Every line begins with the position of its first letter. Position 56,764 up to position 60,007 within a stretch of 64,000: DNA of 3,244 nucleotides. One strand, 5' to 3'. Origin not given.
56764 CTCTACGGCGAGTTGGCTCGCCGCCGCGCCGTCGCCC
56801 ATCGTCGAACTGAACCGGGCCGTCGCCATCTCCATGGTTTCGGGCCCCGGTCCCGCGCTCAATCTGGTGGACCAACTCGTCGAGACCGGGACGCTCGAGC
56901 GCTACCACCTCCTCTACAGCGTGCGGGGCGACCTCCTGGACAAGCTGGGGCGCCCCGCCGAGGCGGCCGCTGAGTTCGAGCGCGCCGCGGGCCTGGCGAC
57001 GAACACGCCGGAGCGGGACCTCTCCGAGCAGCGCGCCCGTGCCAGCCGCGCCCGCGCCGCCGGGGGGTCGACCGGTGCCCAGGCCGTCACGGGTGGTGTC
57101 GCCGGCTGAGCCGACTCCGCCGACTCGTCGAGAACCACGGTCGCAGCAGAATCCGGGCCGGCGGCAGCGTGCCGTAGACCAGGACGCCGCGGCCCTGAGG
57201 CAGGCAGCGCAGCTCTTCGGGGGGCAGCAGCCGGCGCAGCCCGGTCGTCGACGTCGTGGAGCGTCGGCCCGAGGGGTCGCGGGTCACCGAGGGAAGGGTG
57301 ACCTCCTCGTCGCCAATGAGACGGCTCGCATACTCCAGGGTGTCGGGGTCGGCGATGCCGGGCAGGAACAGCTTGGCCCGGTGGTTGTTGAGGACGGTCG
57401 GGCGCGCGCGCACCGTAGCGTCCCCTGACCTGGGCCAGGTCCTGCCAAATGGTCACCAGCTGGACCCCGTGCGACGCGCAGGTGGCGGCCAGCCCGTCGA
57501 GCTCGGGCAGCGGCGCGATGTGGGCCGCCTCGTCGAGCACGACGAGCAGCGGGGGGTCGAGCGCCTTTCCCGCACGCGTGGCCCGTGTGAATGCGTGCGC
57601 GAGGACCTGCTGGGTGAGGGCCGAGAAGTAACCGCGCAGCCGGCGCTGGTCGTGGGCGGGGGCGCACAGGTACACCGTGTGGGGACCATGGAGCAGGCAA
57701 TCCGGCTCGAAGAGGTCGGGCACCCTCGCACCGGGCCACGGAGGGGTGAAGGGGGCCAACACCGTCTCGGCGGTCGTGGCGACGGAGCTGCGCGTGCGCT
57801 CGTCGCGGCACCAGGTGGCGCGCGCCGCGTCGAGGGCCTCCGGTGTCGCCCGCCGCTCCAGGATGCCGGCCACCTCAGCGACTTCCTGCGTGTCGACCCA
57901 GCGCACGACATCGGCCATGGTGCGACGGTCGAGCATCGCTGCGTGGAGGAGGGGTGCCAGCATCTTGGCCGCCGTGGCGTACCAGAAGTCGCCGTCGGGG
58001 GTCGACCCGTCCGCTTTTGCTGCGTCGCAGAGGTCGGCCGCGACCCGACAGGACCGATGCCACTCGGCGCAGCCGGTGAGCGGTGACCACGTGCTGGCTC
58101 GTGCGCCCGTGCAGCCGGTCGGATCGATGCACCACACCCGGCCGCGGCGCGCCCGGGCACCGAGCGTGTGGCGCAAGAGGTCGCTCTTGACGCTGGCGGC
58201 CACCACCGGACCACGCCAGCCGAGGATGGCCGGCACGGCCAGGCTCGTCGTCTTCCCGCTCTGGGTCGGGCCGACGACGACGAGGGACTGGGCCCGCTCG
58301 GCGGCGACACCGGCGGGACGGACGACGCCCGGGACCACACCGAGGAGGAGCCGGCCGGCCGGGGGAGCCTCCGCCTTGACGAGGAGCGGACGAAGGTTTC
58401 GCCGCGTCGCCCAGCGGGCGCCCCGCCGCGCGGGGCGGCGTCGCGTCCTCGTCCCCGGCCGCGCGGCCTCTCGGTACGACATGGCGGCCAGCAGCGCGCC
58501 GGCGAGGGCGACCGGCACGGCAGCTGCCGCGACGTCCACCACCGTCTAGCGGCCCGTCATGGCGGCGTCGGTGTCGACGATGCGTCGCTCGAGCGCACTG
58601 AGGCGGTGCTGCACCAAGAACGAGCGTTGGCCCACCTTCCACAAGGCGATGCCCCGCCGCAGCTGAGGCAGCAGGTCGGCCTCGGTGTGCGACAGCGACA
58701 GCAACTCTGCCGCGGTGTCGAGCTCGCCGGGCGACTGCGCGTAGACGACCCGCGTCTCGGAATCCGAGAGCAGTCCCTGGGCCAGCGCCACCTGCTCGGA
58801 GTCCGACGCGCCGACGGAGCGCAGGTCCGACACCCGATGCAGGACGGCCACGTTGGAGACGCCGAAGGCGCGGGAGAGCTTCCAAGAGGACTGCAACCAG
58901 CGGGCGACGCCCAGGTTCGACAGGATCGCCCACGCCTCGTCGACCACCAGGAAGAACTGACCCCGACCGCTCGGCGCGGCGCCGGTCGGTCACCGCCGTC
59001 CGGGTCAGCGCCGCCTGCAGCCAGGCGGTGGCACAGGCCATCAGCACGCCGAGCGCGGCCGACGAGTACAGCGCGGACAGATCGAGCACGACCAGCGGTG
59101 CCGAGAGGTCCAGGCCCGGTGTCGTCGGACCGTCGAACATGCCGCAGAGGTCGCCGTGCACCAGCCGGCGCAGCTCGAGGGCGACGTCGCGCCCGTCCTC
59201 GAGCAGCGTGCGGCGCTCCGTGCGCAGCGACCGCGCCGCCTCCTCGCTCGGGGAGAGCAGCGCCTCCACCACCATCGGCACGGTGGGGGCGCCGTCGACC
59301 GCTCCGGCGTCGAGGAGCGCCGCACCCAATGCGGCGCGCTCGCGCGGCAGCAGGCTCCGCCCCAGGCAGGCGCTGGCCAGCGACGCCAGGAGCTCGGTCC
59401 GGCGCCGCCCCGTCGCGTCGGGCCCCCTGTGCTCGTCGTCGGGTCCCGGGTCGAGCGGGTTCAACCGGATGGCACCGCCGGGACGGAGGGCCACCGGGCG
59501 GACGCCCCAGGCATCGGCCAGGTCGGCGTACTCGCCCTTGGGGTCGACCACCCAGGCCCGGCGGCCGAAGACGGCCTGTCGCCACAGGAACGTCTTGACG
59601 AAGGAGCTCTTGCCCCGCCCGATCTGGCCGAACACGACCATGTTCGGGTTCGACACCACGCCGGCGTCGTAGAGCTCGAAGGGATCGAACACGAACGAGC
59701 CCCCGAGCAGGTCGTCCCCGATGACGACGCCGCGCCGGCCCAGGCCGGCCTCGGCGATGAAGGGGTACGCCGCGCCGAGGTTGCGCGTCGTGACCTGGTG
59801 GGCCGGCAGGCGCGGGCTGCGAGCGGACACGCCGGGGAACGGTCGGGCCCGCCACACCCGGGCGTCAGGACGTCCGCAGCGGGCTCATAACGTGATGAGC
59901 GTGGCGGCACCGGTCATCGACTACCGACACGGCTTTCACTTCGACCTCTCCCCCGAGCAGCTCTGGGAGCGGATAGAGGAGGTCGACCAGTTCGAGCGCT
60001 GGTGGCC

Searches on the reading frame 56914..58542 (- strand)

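Call 7: search_protein_families(library=pfam, proteins=[window:56914-58542:-], max_evalue=0.01)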
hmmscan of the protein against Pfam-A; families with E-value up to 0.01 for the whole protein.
window:56914-58542:- (542 aa): 4 families
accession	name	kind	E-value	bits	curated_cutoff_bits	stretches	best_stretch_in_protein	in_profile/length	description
PF02534.20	T4SS-DNA_transf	-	3.2e-25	89.4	20.1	1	87-379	47-351/468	Type IV secretory system Conjugative DNA transfer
PF12696.13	TraG-D_C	-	5e-10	39.8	22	1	331-378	1-48/126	TraM recognition site of TraD and TraG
PF10412.15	TrwB_AAD_bind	-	2.7e-07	30.3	20.5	1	147-379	73-293/387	Type IV secretion-system coupling protein DNA-binding domain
PF13401.12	AAA_22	-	0.00074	20.3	27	0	83-101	4-22/130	AAA domain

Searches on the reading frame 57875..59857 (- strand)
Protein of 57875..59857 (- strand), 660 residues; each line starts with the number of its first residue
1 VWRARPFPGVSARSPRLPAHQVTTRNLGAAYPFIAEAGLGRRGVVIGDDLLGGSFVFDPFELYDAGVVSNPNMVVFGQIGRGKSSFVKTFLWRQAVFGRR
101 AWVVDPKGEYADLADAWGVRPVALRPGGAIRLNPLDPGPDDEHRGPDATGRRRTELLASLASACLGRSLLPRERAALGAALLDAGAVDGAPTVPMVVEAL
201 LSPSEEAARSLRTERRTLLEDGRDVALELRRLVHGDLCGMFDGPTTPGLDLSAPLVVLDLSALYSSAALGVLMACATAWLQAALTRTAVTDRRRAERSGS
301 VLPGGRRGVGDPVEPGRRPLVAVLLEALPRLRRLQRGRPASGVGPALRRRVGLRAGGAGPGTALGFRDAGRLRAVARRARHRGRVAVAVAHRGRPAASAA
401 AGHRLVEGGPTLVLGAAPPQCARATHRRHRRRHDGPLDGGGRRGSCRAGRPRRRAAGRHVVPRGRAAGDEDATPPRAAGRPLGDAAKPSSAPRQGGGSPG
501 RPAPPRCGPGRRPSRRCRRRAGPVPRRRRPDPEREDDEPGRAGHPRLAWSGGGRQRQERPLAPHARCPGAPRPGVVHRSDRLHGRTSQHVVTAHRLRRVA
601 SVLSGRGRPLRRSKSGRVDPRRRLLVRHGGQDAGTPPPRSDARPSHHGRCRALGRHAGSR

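Call 7: search_protein_families(library=pfam, proteins=[window:57875-59857:-], max_evalue=0.01)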
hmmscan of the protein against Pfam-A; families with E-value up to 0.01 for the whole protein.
window:57875-59857:- (660 aa): 2 families
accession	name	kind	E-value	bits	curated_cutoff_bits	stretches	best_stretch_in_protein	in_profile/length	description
PF12846.13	AAA_10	-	5.4e-05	22.8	27.5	1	69-110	20-61/362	AAA-like domain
PF01935.23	DUF87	-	0.0059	17.2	23.2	1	74-114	27-68/220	Helicase HerA, central domain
